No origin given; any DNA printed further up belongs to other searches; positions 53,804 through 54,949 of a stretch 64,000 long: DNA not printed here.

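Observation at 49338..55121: CarH-type B12 regulator placed directly in front of a GyrA-box-less type IIA topoisomerase A-B operon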

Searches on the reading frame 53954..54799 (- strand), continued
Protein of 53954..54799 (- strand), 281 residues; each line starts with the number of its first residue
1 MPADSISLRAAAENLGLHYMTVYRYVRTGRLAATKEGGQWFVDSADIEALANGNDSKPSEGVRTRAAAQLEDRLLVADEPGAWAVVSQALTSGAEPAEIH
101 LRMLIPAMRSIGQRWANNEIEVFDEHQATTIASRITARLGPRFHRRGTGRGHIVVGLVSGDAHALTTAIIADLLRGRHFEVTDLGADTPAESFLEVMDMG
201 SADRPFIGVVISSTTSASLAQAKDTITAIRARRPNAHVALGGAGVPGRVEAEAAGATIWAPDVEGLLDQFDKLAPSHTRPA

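Call 26: search_solved_structures(query=A1, max_evalue=0.001, show_alignments=2)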
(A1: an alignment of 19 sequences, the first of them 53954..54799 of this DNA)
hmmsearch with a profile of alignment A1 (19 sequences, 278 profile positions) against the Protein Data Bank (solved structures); distinct sequences matched with E-value up to 0.001: 33.
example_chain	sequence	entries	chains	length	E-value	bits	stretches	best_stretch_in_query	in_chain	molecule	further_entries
8j2x_A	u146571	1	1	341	3e-31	111.9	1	70-271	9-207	Cobalamin-binding protein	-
8j2w_A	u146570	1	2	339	3e-31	111.9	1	70-271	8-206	Cobalamin-binding protein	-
8jbs_A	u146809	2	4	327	1.8e-24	89.7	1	62-248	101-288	Putative cobalamin binding protein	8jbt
9cbq_A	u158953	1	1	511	7.9e-24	87.6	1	70-247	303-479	Methionine synthase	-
7xcn_M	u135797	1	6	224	1.3e-23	86.8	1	73-272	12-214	Trimethylamine methyltransferase corrinoid protein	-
9cbp_A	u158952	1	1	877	1.8e-23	86.4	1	69-247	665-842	Methionine synthase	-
8ssd_A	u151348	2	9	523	1.8e-23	86.4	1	71-247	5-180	Methionine synthase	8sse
8ssc_A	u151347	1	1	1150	3.9e-23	85.3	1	70-247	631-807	Methionine synthase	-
8j2y_A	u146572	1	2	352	5.5e-23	84.8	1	95-274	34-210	GGDEF domain-containing protein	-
9cbo_A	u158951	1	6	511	1e-22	83.9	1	70-247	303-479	Methionine synthase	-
9cbr_A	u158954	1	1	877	2e-22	83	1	69-247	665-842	Methionine synthase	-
1y80_A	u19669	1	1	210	4.9e-20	75.1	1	71-272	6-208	Predicted cobalamin binding protein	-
8g3h_A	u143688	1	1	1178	2.2e-19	73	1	68-247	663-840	Methionine synthase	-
4jgi_A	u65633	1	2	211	5.1e-19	71.8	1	80-270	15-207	Putative uncharacterized protein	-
3whp_A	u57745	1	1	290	5.7e-17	65.1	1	63-258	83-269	Probable transcriptional regulator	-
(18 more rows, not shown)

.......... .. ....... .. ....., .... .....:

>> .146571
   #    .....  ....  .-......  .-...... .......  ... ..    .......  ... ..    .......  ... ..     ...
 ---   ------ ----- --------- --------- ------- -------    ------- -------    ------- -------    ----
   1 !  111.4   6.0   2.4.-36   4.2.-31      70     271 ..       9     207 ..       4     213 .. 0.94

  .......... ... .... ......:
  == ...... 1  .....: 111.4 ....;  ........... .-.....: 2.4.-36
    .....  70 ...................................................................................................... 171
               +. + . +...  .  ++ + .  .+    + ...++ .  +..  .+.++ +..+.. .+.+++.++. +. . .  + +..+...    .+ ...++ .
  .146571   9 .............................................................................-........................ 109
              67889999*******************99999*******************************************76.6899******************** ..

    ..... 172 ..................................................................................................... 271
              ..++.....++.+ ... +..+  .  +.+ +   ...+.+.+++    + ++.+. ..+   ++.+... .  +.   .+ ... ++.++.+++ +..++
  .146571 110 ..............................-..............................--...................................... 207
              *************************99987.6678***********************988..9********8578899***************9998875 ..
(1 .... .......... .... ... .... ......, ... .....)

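Call 34: search_protein_families(library=ncbifam, proteins=[L044:10835-11575:+, L044:11340-13193:+, L064:4024-5535:+, L064:5787-9401:+, L026:13174-16839:+, L061:11864-12589:+, L054:13095-13628:+, L044:14120-15157:+, L061:10967-11806:+], max_evalue=0.001)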
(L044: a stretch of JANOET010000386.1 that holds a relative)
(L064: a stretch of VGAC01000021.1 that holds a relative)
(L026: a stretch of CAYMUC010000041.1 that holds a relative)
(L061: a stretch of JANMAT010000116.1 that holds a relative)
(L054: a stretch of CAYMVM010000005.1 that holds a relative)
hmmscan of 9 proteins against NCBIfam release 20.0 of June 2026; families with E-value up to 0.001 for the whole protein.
L044:10835-11575:+ (246 aa): 1 family
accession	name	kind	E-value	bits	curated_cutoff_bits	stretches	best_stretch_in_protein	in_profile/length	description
NF058630.1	repair_Rv3395c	exception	9.4e-36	122.9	65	1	42-208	1-153/153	DnaE2-dependent mutagenesis accessory factor ImuA'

L044:11340-13193:+ (617 aa): 3 families
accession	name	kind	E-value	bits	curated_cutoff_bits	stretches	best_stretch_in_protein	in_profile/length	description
NF002848.0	PRK03103.1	subfamily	4.4e-07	28.7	381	1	104-326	30-237/410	DNA polymerase IV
NF003015.0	PRK03858.1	subfamily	2.3e-06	26.9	367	1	114-376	32-282/399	DNA polymerase IV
NF002751.0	PRK02794.1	equivalog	5.8e-06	25.4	371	1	112-372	61-312/425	DNA polymerase IV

L064:4024-5535:+ (503 aa): 6 families
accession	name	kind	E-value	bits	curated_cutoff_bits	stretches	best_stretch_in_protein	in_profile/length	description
NF002882.0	PRK03348.1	equivalog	6e-13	48.4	389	1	45-267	72-297/461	DNA polymerase IV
NF002751.0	PRK02794.1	equivalog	5.3e-10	38.7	371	1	45-259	103-320/425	DNA polymerase IV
NF002848.0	PRK03103.1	subfamily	6.3e-09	34.8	381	1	62-214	91-246/410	DNA polymerase IV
NF003015.0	PRK03858.1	subfamily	9e-09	34.9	367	1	46-338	70-366/399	DNA polymerase IV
NF002677.0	PRK02406.1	equivalog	3.4e-07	29.7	256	1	103-248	134-278/357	DNA polymerase IV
NF002883.0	PRK03352.1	equivalog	1.4e-05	24.5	330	1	96-258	123-287/347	DNA polymerase IV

L064:5787-9401:+ (1204 aa): 15 families
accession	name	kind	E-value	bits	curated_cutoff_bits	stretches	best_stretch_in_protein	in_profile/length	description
NF004225.0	PRK05672.1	subfamily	0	1374.7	939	2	627-1204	469-1047/1047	error-prone DNA polymerase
NF004226.0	PRK05673.1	equivalog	2.3e-199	664.9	1002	3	633-1040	490-893/1146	DNA polymerase III subunit alpha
TIGR00594.1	polc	superfamily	1.5e-172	576.1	434.35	2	638-1041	492-891/1022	DNA polymerase III subunit alpha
NF005298.0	PRK06826.1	equivalog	7.9e-172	573.6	1260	3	641-1041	493-892/1151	DNA polymerase III subunit alpha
NF005377.0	PRK06920.1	equivalog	2.9e-136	455.8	1806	2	188-626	3-432/1108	DNA polymerase III subunit alpha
NF005617.0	PRK07374.1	equivalog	6.7e-132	441.6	1653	2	644-1031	512-893/1170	DNA polymerase III subunit alpha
NF005582.0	PRK07279.1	equivalog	2.1e-107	360.4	1279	3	641-1036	433-809/1033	DNA polymerase III subunit alpha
NF005516.0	PRK07135.1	equivalog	1.1e-105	354.8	1084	3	641-1032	428-813/974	DNA polymerase III DnaE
NF004550.0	PRK05898.1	equivalog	2.5e-103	347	1182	3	639-1031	424-809/971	DNA polymerase III subunit alpha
NF007079.0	PRK09532.1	equivalog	4.5e-100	336.1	1525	2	188-625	3-455/876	DNA polymerase III subunit alpha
NF005616.0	PRK07373.1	equivalog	4.8e-13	48.4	646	1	888-1035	34-176/449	DNA polymerase III subunit alpha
NF001688.0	PRK00448.1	equivalog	5.8e-12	44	873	0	189-255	339-405/1445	PolC-type DNA polymerase III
TIGR01405.1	polC_Gram_pos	equivalog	4.2e-10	38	1043.45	0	564-703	725-866/1211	DNA polymerase III subunit alpha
NF041577.1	nside_bi_sphtase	equivalog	0.00039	19.7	400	1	189-252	4-65/276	3',5'-nucleoside bisphosphate phosphatase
NF038032.1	CehA_McbA_metalo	domain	0.0004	19.9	80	1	189-257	5-72/315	CehA/McbA family metallohydrolase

L026:13174-16839:+ (1221 aa): 15 families
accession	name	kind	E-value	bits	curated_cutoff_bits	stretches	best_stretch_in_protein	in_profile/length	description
NF004225.0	PRK05672.1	subfamily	0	1348.3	939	2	657-1221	480-1047/1047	error-prone DNA polymerase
NF004226.0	PRK05673.1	equivalog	1.6e-198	662.1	1002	3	656-1057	493-893/1146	DNA polymerase III subunit alpha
NF005298.0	PRK06826.1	equivalog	7.6e-176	586.9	1260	3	199-654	4-452/1151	DNA polymerase III subunit alpha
TIGR00594.1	polc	superfamily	6.1e-173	577.4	434.35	2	657-1057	491-890/1022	DNA polymerase III subunit alpha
NF005377.0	PRK06920.1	equivalog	2.6e-142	475.9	1806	2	657-1208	474-1022/1108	DNA polymerase III subunit alpha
NF005617.0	PRK07374.1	equivalog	6.4e-134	448.3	1653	2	661-1046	509-892/1170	DNA polymerase III subunit alpha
NF005582.0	PRK07279.1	equivalog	3.7e-115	386.1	1279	3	658-1045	430-802/1033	DNA polymerase III subunit alpha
NF005516.0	PRK07135.1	equivalog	2.5e-104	350.3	1084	3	658-1025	425-788/974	DNA polymerase III DnaE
NF004550.0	PRK05898.1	equivalog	4.2e-100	336.4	1182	2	658-1045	423-807/971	DNA polymerase III subunit alpha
NF007079.0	PRK09532.1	equivalog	9.3e-99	331.8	1525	2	199-654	2-461/876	DNA polymerase III subunit alpha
NF001688.0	PRK00448.1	equivalog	7.1e-15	53.6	873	0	587-702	960-1078/1445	PolC-type DNA polymerase III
NF005616.0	PRK07373.1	equivalog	9e-14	50.8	646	1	908-1046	34-171/449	DNA polymerase III subunit alpha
TIGR01405.1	polC_Gram_pos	equivalog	1.1e-12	46.5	1043.45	1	587-723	725-866/1211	DNA polymerase III subunit alpha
NF041577.1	nside_bi_sphtase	equivalog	3.8e-06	26.3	400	1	201-269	4-70/276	3',5'-nucleoside bisphosphate phosphatase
NF003118.0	PRK04036.1-3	equivalog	0.00064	18.8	445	1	1110-1206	115-208/481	DNA-directed DNA polymerase II small subunit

L061:11864-12589:+ (241 aa): 1 family
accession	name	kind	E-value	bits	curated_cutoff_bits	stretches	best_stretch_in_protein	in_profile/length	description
NF058630.1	repair_Rv3395c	exception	3.8e-27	94.9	65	1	44-201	1-153/153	DnaE2-dependent mutagenesis accessory factor ImuA'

L054:13095-13628:+ (177 aa): 17 families
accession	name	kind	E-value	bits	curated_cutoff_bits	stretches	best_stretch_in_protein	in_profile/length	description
NF006530.0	PRK08999.1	equivalog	1.7e-09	37.2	245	1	44-158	5-113/315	Nudix family hydrolase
NF041652.1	Nud_hyd_Dein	equivalog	2.8e-09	37.4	200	1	46-164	12-134/152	Nudix hydrolase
NF003786.0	PRK05379.1-2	equivalog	3.5e-08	33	397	1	45-113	217-284/354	bifunctional nicotinamide-nucleotide adenylyltransferase/Nudix hydroxylase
NF003791.0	PRK05379.2-3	equivalog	6.3e-08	32.2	409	1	46-109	202-264/340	bifunctional nicotinamide-nucleotide adenylyltransferase/Nudix hydroxylase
NF003787.0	PRK05379.1-4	equivalog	6.5e-08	31.9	449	1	45-109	207-270/346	bifunctional nicotinamide-nucleotide adenylyltransferase/Nudix hydroxylase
NF003788.0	PRK05379.1-5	equivalog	7.1e-08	32.1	354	1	45-111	212-277/351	bifunctional nicotinamide-nucleotide adenylyltransferase/Nudix hydroxylase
TIGR02705.1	nudix_YtkD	equivalog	8.1e-07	28.7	154.4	1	57-103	31-76/156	RNA deprotection pyrophosphohydrolase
NF003785.0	PRK05379.1-1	equivalog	1.6e-06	27.5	418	1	46-114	203-270/347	bifunctional nicotinamide-nucleotide adenylyltransferase/Nudix hydroxylase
NF006961.0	PRK09438.1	equivalog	5.5e-06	25.9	103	1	49-108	9-68/151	dihydroneopterin triphosphate diphosphatase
NF008044.0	PRK10776.1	equivalog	7.4e-06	25.9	148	1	72-156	31-109/130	8-oxo-dGTP diphosphatase MutT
TIGR00586.1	mutt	equivalog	1.7e-05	24.8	97.9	1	73-106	33-66/129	8-oxo-dGTP diphosphatase MutT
NF007834.0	PRK10546.1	equivalog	1.7e-05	24.7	156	1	68-157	26-109/135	pyrimidine (deoxy)nucleoside triphosphate diphosphatase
NF002995.0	PRK03759.1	equivalog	3.3e-05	23.6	127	1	45-159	34-152/185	isopentenyl-diphosphate Delta-isomerase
NF001938.0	PRK00714.1-5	equivalog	4.8e-05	22.8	116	1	58-104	31-77/172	RNA pyrophosphohydrolase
NF003790.0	PRK05379.2-2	equivalog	7.6e-05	21.9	403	1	41-107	212-277/354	bifunctional nicotinamide mononucleotide adenylyltransferase/ADP-ribose pyrophosphatase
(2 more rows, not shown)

L044:14120-15157:+ (345 aa): 8 families
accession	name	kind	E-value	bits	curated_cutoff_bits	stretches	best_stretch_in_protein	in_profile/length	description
NF041652.1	Nud_hyd_Dein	equivalog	2.2e-07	31.2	200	1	52-115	7-77/152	Nudix hydrolase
NF007853.0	PRK10562.1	equivalog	3.3e-07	30.6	125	1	199-323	3-122/146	N-acetyltransferase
NF002959.0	PRK03624.1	equivalog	5.3e-06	26.2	124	1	224-324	31-132/147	GNAT family acetyltransferase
NF007807.0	PRK10514.1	equivalog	2.4e-05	24.3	134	1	256-332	62-135/147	acetyltransferase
TIGR02705.1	nudix_YtkD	equivalog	0.00013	21.6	154.4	1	63-110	28-74/156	RNA deprotection pyrophosphohydrolase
TIGR01575.1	rimI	equivalog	0.00024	21.3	86.4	1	245-322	32-113/132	ribosomal protein S18-alanine N-acetyltransferase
NF006961.0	PRK09438.1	equivalog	0.00039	19.9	103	0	63-112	14-63/151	dihydroneopterin triphosphate diphosphatase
NF003791.0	PRK05379.2-3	equivalog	0.0004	19.7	409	0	54-112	199-258/340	bifunctional nicotinamide-nucleotide adenylyltransferase/Nudix hydroxylase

L061:10967-11806:+ (279 aa): 0 families

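Call 67: predict_structure(alignment_id=A1)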
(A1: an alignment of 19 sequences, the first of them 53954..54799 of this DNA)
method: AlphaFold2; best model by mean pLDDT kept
length: 281 residues; sequences in the alignment: 19
mean_pLDDT: 90.5   pTM: 0.75
mean pLDDT of the five models: 90.5, 89.7, 88.7, 88.3, 87.6
residues with pLDDT >= 90: 210; 70-90: 53; 50-70: 14; < 50: 4
segments of 3 or more residues with pLDDT < 50: 56-58
pLDDT, mean of each block of 10 residues (from residue 1): 82 94 84 88 89 62 80 97 95 93 95 94 95 97 87 95 92 95 96 92 90 93 97 96 93 96 93 77 49
secondary structure, 60 per line:
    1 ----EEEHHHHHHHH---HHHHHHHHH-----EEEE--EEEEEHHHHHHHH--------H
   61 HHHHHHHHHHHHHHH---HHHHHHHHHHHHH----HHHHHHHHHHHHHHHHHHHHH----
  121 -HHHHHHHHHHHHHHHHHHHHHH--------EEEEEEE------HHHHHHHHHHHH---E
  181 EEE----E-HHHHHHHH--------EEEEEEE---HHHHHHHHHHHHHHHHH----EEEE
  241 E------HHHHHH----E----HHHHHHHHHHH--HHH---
elements in order: E5-7 H8-15 H19-27 E33-36 E39-43 H44-51 H60-75 H79-91 H96-116 H122-143 E152-158 H165-176 E180-183 H190-197 E206-212 H216-232 E237-241 H248-253 H263-273

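Call 70: fold_search(model_id=the predicted structure, library=pdb)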
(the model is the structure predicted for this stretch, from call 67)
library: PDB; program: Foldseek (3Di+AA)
matches with E <= 10: 1086; with E <= 0.001: 98
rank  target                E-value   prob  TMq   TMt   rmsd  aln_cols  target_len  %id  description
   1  8j2w_B                3.9e-15  1.00  0.66  0.57   5.9       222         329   31  Saccharothrix syringae photocobilins protein, dark state (released 2024-04-10)
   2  8j2w_A                5.4e-15  1.00  0.67  0.57   6.2       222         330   31  Saccharothrix syringae photocobilins protein, dark state (released 2024-04-10)
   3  8j2x                  3.1e-14  1.00  0.67  0.56   6.7       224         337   32  Saccharothrix syringae photocobilins protein, light state (released 2024-04-10)
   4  5c8f                  8.4e-13  1.00  0.50  0.51  11.1       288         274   23  Crystal structure of light-exposed full-length Thermus thermophilus CarH bound to cobalamin (released 2015-09-30)
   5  5c8e_G                1.5e-12  1.00  0.58  0.58  10.3       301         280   24  Crystal structure of Thermus thermophilus CarH bound to adenosylcobalamin and a 26-bp DNA segment (released 2015-09-30)
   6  5c8d_E                2.2e-12  1.00  0.55  0.56   9.6       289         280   24  Crystal structure of full-length Thermus thermophilus CarH bound to adenosylcobalamin (dark state) (released 2015-09-30)
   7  5c8e_C                3.0e-12  1.00  0.57  0.58  10.1       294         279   23  Crystal structure of Thermus thermophilus CarH bound to adenosylcobalamin and a 26-bp DNA segment (released 2015-09-30)
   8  8jbs_A                3.7e-12  1.00  0.64  0.78   4.2       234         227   20  B12-binding domain from Chloracidobacterium thermophilum MerR family protein, dark state (released 2024-11-13)
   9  5c8e_B                3.7e-12  1.00  0.57  0.58  10.3       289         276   22  Crystal structure of Thermus thermophilus CarH bound to adenosylcobalamin and a 26-bp DNA segment (released 2015-09-30)
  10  8jbs_B                4.8e-12  1.00  0.63  0.79   4.1       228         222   21  B12-binding domain from Chloracidobacterium thermophilum MerR family protein, dark state (released 2024-11-13)
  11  5c8e_A                1.0e-11  1.00  0.57  0.59  11.2       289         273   23  Crystal structure of Thermus thermophilus CarH bound to adenosylcobalamin and a 26-bp DNA segment (released 2015-09-30)
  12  5c8d_H                1.2e-11  1.00  0.57  0.57  10.3       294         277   23  Crystal structure of full-length Thermus thermophilus CarH bound to adenosylcobalamin (dark state) (released 2015-09-30)
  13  5c8d_F                1.4e-11  1.00  0.58  0.60   9.5       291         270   22  Crystal structure of full-length Thermus thermophilus CarH bound to adenosylcobalamin (dark state) (released 2015-09-30)
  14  5c8e_E                1.4e-11  1.00  0.57  0.58  11.4       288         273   23  Crystal structure of Thermus thermophilus CarH bound to adenosylcobalamin and a 26-bp DNA segment (released 2015-09-30)
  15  8jbt_B                1.7e-11  1.00  0.64  0.78   4.2       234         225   20  B12-binding domain from Chloracidobacterium thermophilum MerR family protein, anaerobic light state (released 2024-11-13)
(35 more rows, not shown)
